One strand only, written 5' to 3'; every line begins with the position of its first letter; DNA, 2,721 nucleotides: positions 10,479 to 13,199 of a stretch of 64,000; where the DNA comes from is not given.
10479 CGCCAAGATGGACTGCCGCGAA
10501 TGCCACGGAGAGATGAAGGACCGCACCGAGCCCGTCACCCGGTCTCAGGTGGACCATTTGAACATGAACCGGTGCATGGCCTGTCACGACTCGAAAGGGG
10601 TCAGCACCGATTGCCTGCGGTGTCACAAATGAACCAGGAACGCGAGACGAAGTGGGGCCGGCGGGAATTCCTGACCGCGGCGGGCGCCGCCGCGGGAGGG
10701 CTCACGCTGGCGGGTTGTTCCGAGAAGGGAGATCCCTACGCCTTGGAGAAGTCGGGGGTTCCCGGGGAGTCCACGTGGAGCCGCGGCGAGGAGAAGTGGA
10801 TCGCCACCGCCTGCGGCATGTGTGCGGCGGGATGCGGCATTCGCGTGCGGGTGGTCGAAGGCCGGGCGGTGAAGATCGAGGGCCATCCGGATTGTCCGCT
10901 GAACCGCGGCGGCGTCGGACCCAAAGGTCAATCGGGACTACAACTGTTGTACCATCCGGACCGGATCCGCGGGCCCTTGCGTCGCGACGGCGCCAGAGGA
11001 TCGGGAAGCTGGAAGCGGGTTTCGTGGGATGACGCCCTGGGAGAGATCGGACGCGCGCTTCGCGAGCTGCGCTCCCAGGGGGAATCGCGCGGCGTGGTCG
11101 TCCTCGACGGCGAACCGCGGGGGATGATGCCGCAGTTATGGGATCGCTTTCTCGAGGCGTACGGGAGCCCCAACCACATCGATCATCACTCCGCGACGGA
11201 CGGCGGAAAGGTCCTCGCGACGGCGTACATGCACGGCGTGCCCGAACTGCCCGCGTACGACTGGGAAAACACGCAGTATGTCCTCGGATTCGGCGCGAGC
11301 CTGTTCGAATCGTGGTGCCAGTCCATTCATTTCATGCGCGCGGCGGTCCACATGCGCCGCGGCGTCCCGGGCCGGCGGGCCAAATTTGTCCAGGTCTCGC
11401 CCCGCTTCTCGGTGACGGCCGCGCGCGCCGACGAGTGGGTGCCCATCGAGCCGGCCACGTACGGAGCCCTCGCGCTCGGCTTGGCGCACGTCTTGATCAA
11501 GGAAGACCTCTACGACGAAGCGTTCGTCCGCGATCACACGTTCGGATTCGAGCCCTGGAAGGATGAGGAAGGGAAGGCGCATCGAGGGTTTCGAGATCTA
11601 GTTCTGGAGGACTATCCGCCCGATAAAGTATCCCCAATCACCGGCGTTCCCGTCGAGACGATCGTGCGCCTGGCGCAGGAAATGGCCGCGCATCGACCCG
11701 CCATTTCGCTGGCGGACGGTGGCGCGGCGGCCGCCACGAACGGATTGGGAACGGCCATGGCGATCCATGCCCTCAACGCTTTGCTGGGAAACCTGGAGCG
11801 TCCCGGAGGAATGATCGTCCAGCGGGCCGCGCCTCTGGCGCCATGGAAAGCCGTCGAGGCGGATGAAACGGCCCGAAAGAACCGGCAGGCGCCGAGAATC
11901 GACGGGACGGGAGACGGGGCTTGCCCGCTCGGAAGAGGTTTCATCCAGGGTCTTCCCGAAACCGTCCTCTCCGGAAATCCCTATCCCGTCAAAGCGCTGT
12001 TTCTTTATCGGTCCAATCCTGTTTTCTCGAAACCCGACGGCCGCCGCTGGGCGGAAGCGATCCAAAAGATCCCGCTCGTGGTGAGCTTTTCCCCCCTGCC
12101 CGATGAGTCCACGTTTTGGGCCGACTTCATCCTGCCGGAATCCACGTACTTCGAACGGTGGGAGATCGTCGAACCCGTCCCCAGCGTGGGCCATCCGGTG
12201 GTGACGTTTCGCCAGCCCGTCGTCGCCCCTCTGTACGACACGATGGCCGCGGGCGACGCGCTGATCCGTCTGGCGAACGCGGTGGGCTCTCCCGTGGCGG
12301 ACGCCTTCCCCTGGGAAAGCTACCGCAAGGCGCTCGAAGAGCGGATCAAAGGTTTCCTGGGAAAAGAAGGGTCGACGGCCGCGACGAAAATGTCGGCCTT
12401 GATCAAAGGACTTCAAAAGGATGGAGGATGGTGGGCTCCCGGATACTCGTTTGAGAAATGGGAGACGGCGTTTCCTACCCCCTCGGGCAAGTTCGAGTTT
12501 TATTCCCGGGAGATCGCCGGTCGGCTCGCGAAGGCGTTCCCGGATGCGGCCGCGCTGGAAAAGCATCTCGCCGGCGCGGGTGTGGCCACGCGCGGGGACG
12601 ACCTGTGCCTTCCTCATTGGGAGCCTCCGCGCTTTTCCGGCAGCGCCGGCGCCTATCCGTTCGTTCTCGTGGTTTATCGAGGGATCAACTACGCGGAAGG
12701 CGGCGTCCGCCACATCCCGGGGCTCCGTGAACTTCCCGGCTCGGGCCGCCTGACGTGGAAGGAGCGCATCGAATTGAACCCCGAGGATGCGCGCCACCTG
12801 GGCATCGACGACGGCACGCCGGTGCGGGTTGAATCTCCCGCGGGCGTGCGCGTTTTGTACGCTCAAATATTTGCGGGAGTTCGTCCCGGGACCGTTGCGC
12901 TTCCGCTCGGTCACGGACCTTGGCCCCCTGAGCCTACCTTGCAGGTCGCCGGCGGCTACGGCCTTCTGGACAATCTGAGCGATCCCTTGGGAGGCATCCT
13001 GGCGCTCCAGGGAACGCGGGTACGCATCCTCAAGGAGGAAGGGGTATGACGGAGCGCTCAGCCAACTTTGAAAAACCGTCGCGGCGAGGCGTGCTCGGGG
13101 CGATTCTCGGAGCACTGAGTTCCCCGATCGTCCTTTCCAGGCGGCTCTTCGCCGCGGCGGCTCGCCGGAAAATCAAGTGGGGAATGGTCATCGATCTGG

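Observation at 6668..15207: Sigma-54-type operon combining a dedicated System II cytochrome c maturation pair with an ACIII/Qrc-like quinone module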

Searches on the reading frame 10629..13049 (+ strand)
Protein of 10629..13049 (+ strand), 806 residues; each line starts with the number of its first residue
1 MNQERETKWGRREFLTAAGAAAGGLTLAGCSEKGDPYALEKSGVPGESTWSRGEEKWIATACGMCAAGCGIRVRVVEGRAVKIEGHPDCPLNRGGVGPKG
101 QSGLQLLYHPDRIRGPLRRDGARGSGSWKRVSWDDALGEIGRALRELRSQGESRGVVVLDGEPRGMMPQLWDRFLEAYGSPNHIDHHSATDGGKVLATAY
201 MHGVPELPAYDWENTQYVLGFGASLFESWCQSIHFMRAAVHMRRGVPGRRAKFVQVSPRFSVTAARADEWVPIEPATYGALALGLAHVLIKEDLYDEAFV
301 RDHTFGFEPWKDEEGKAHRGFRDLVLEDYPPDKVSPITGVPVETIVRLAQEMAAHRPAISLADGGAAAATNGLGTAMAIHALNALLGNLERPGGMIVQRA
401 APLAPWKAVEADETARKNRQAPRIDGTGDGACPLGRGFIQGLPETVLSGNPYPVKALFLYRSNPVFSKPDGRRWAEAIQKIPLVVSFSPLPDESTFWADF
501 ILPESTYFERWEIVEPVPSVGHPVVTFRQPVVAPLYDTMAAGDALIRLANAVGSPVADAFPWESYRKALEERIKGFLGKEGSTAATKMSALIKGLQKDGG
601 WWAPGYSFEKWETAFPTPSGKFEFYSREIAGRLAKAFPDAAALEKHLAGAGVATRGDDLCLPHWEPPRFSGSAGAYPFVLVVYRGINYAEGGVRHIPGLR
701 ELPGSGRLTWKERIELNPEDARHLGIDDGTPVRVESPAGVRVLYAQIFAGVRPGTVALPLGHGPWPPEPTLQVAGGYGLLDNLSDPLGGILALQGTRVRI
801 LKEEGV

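Call 7: search_protein_families(library=pfam, proteins=[window:10629-13049:+], max_evalue=0.01)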
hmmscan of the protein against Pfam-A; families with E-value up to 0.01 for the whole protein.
window:10629-13049:+ (806 aa): 3 families
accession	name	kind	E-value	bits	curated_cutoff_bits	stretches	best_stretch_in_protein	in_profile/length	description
PF00384.28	Molybdopterin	-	1.1e-28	100.7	24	1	112-513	1-319/353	Molybdopterin oxidoreductase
PF04879.21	Molybdop_Fe4S4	-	9.2e-14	51.6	22.7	1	55-109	1-55/55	Molybdopterin oxidoreductase Fe4S4 domain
PF01568.27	Molydop_binding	-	7.2e-13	49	26.8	1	710-764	27-82/110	Molydopterin dinucleotide binding domain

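Call 8: search_protein_families(library=ncbifam, proteins=[window:10629-13049:+], max_evalue=0.01)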
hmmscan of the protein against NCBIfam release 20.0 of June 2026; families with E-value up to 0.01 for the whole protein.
window:10629-13049:+ (806 aa): 25 families
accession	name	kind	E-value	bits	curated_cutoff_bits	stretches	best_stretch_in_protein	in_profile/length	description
NF012032.0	PRK15488.1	equivalog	2.7e-97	326.6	694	1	10-567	4-540/759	thiosulfate reductase PhsA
NF041714.1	arsenate_red_ArrA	equivalog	5.2e-89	299.4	1600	2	10-540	4-554/848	arsenate respiratory reductase molybdopterin-containing subunit ArrA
NF041783.2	mnquin_red_QrcB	equivalog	1.3e-81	274.8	440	1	51-555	46-506/695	menaquinone reductase molybdopterin-binding-like subunit QrcB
TIGR02166.1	dmsA_ynfE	subfamily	1.6e-55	188.6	777.7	2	11-395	3-397/794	DMSO/selenate family reductase complex A subunit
TIGR01591.1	Fdh-alpha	equivalog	5.4e-47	160.3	666.25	3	60-396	1-319/672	formate dehydrogenase subunit alpha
TIGR03479.1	DMSO_red_II_alp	subfamily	1.8e-46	158.7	984.75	3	58-304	59-307/913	molybdopterin-dependent oxidoreductase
NF041885.1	selenate_YnfE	exception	2.2e-36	125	1675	1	11-395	5-404/805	selenate/tellurate reductase subunit YnfE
NF011567.1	PRK14991.1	equivalog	1.1e-34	119.4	1750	5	433-545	600-716/1022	tetrathionate reductase subunit TtrA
NF011566.1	PRK14990.1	exception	2.3e-33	115.2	1600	1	20-396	23-418/814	dimethylsulfoxide reductase subunit A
NF041884.1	selenate_YnfF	exception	3.1e-33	114.7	1650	1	31-397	20-399/798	selenate/tellurate reductase subunit YnfF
TIGR00509.1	bisC_fam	subfamily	2.9e-26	92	1017.55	2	121-394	64-342/772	molybdopterin guanine dinucleotide-containing S/N-oxide reductase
NF047855.1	AssmNtatRedNasC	equivalog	9e-26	90.3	1100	3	251-379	210-326/708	assimilatory nitrate reductase catalytic subunit NasC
TIGR01553.1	formate-DH-alph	equivalog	6.4e-25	87.1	814.2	1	58-305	45-305/1009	formate dehydrogenase-N subunit alpha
NF041513.1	formate_DH_Act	exception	3.1e-21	74.9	1400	2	56-149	41-132/1067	formate dehydrogenase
NF042978.1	EthbenzDh_ebdA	equivalog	3.1e-20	71.6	2000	1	99-304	129-329/977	ethylbenzene dehydrogenase subunit alpha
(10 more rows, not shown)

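Call 9: search_solved_structures(query=window:10629-13049:+, max_evalue=0.00001, show_alignments=3)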
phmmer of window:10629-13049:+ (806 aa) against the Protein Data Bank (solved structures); distinct sequences matched with E-value up to 0.00001: 51.
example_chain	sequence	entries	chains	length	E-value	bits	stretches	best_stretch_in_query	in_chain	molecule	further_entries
6cz7_A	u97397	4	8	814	2.4e-85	290.6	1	53-766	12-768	ArrA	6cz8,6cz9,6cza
2vpw_A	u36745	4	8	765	9.1e-68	232.4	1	11-628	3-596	THIOSULFATE REDUCTASE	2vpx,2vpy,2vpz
7qv7_S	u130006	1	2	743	8.9e-36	126.6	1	53-510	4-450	Hydrogen dependent carbon dioxide reductase subunit FdhF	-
9vap_A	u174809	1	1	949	2.1e-32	115.5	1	10-394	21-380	Formate dehydrogenase molybdopterin-binding subunit FdhA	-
2e7z_A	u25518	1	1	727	4.8e-31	110.9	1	61-409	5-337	Acetylene hydratase Ahy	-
4ydd_A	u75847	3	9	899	5.4e-30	107.4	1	81-304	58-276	DMSO reductase family type II enzyme, molybdopterin subunit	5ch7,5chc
5e7o_A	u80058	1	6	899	6.6e-30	107.2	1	81-304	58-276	DMSO reductase family type II enzyme, molybdopterin subunit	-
9t1s_L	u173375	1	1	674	1.7e-26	95.9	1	57-510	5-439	formate dehydrogenase (coenzyme F420)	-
9wxb_B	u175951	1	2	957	4.6e-26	94.4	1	55-396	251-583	Formate dehydrogenase alpha subunit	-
7bkb_D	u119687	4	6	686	7e-26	93.9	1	56-396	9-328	Formate dehydrogenase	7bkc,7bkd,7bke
2jim_A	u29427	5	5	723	1.9e-24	89.1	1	54-398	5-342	PERIPLASMIC NITRATE REDUCTASE | PROTEIN (PERIPLASMIC NITRATE REDUCTASE)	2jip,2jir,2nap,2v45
2jio_A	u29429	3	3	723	3.5e-24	88.2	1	54-398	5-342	PERIPLASMIC NITRATE REDUCTASE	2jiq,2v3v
2ivf_A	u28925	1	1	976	6e-24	87.5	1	10-304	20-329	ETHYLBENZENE DEHYDROGENASE ALPHA-SUBUNIT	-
6tg9_A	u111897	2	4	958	2.7e-23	85.3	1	55-394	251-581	Formate dehydrogenase subunit alpha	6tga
1aa6_A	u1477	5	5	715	2.9e-21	78.6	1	56-394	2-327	FORMATE DEHYDROGENASE H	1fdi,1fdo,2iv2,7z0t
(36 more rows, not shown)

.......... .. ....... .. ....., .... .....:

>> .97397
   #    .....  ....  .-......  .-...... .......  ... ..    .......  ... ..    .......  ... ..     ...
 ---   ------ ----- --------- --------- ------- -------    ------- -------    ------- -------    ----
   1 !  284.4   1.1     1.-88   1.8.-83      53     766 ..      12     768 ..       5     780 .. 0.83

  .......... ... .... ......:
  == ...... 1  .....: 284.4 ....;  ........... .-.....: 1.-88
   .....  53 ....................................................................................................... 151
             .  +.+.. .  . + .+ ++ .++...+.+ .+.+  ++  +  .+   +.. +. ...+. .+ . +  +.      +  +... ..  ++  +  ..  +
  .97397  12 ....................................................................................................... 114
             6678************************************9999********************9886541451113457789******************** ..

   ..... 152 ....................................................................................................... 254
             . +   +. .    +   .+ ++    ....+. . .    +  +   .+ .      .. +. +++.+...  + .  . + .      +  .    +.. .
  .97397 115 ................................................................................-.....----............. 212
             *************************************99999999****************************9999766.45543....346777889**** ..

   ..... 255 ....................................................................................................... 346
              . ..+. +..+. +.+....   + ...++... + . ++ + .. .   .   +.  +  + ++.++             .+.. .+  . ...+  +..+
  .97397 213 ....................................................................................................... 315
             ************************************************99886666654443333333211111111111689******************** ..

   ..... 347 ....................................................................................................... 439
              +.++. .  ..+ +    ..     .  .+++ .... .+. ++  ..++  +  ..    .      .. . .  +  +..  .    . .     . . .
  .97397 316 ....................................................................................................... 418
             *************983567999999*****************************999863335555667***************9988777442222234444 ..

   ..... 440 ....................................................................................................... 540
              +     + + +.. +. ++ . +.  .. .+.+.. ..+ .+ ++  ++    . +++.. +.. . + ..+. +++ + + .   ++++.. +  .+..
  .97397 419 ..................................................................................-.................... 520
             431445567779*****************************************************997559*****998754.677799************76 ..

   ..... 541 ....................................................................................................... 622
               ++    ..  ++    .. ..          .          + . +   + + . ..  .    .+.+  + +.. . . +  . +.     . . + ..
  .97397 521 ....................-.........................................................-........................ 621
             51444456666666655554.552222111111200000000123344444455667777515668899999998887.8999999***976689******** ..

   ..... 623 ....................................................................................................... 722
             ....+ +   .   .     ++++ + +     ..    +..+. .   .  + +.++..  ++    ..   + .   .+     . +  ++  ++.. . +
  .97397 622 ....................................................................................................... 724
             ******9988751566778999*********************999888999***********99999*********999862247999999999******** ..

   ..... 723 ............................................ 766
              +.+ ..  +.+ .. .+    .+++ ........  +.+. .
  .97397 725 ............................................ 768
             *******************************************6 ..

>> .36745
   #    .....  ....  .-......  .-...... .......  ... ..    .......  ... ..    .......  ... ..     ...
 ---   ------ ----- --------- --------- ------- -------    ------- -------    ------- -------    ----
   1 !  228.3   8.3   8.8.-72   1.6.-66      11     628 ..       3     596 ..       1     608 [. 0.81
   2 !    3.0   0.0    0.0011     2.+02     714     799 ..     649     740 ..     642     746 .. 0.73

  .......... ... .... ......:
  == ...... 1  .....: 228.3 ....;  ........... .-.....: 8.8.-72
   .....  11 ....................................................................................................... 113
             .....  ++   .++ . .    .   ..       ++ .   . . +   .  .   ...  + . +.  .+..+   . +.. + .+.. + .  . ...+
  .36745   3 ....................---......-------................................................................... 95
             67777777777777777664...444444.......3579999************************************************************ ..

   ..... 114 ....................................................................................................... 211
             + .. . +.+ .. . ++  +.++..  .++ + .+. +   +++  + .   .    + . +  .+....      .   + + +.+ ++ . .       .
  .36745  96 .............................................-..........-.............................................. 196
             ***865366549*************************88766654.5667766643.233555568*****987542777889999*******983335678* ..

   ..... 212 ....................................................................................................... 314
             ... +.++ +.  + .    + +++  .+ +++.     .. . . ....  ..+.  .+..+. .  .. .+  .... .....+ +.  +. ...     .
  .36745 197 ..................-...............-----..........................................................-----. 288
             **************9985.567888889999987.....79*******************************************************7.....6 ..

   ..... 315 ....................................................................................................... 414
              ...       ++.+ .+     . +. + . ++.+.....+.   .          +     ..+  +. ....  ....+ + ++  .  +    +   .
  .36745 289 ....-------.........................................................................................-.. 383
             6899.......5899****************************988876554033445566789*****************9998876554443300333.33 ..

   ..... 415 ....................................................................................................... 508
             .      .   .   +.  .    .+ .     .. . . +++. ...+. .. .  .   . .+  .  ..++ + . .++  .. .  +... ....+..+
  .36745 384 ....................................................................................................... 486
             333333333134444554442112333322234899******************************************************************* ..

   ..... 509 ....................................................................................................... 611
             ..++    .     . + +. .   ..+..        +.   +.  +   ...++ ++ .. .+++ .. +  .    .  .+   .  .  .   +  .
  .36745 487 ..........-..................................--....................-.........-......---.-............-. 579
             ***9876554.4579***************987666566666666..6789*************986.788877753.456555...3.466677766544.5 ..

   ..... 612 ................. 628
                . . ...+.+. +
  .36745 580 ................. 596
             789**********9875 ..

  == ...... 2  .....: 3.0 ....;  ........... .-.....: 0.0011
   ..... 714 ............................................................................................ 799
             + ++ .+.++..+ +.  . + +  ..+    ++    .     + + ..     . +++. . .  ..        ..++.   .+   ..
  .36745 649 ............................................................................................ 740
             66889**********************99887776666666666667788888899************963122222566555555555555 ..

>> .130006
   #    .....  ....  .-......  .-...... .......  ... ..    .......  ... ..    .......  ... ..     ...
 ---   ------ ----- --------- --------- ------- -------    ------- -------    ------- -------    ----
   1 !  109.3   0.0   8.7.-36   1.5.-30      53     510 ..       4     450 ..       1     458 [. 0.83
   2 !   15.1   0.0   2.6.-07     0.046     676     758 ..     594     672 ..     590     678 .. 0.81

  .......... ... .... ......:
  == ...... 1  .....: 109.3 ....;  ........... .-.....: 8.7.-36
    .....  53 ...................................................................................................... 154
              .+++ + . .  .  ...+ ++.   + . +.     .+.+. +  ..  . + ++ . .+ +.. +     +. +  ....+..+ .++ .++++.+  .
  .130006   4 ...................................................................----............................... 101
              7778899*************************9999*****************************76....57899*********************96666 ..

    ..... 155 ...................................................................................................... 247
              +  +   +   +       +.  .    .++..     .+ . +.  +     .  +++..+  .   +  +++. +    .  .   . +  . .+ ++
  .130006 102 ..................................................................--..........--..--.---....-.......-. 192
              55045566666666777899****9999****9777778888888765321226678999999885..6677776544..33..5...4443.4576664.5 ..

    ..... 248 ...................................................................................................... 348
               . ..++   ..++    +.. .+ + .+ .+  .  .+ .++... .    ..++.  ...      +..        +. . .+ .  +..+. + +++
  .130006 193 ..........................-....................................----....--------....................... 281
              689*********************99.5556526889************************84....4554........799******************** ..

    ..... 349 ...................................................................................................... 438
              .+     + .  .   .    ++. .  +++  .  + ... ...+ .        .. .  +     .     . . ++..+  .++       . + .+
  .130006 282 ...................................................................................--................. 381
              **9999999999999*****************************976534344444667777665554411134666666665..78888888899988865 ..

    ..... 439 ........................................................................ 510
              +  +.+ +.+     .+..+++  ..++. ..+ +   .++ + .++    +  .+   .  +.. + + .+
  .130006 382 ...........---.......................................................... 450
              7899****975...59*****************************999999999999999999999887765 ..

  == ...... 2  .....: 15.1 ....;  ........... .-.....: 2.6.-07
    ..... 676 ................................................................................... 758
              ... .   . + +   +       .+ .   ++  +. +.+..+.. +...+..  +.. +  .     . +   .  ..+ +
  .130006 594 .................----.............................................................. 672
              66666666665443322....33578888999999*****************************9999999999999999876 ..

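Call 12: find_homologous_proteins(query=window:10629-13049:+, max_evalue=1e-20)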
Query window:10629-13049:+ (806 aa): 1421 proteins with E <= 1e-20 among 8000 candidates; the best 120 are listed.
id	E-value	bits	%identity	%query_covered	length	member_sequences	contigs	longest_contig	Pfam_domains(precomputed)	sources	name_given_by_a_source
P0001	0.0e+0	1875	100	100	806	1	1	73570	PF00384.28,PF01568.28,PF04879.22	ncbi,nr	ncbi:MAG: molybdopterin-dependent oxidoreductase [Planctomycetes bacterium]|nr:molybdopterin-depende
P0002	0.0e+0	1290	70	98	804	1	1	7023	PF00384.28,PF01568.28,PF04879.22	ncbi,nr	ncbi:MAG: molybdopterin-dependent oxidoreductase [Planctomycetes bacterium]|nr:molybdopterin-depende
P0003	0.0e+0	1286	68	99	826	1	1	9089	PF00384.28,PF01568.28,PF04879.22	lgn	-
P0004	0.0e+0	1264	68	98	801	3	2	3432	PF00384.28,PF01568.28,PF04879.22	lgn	-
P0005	0.0e+0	1262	70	94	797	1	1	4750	PF00384.28,PF01568.28,PF04879.22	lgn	-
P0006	0.0e+0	1259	68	95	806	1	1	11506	PF00384.28,PF01568.28,PF04879.22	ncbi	-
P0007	0.0e+0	1257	68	98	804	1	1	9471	PF10518.15,PF00384.28,PF01568.28,PF04879.22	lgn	-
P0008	0.0e+0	1248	69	98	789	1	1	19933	PF00384.28,PF01568.28,PF04879.22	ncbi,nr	ncbi:MAG: molybdopterin-dependent oxidoreductase [Planctomycetes bacterium]|nr:molybdopterin-depende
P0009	0.0e+0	1243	67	99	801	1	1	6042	PF00384.28,PF01568.28,PF04879.22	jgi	jgi:anaerobic selenocysteine-containing dehydrogenase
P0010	0.0e+0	1229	68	99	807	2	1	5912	PF00384.28,PF01568.28,PF04879.22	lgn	-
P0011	0.0e+0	1218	66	99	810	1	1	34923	PF00384.28,PF01568.28,PF04879.22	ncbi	-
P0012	0.0e+0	1214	66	99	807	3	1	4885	PF00384.28,PF01568.28,PF04879.22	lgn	-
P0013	0.0e+0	1210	66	98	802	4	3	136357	PF00384.28,PF01568.28,PF04879.22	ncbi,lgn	-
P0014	0.0e+0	1209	65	99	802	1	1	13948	PF00384.28,PF01568.28,PF04879.22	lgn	-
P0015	0.0e+0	1209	64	99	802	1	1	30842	PF00384.28,PF01568.28,PF04879.22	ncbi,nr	ncbi:MAG: molybdopterin-dependent oxidoreductase [Planctomycetes bacterium]|nr:molybdopterin-depende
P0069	0.0e+0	1043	62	94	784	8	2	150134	PF00384.28,PF01568.28,PF04879.22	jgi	-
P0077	0.0e+0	1032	58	99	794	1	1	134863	PF00384.28,PF01568.28,PF04879.22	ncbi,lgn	-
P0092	1.3e-286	971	55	98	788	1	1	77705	PF00384.28,PF01568.28,PF04879.22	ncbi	-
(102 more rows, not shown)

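Call 16: find_encoding_contigs(protein=P0001, flank=10000, max_places=2)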
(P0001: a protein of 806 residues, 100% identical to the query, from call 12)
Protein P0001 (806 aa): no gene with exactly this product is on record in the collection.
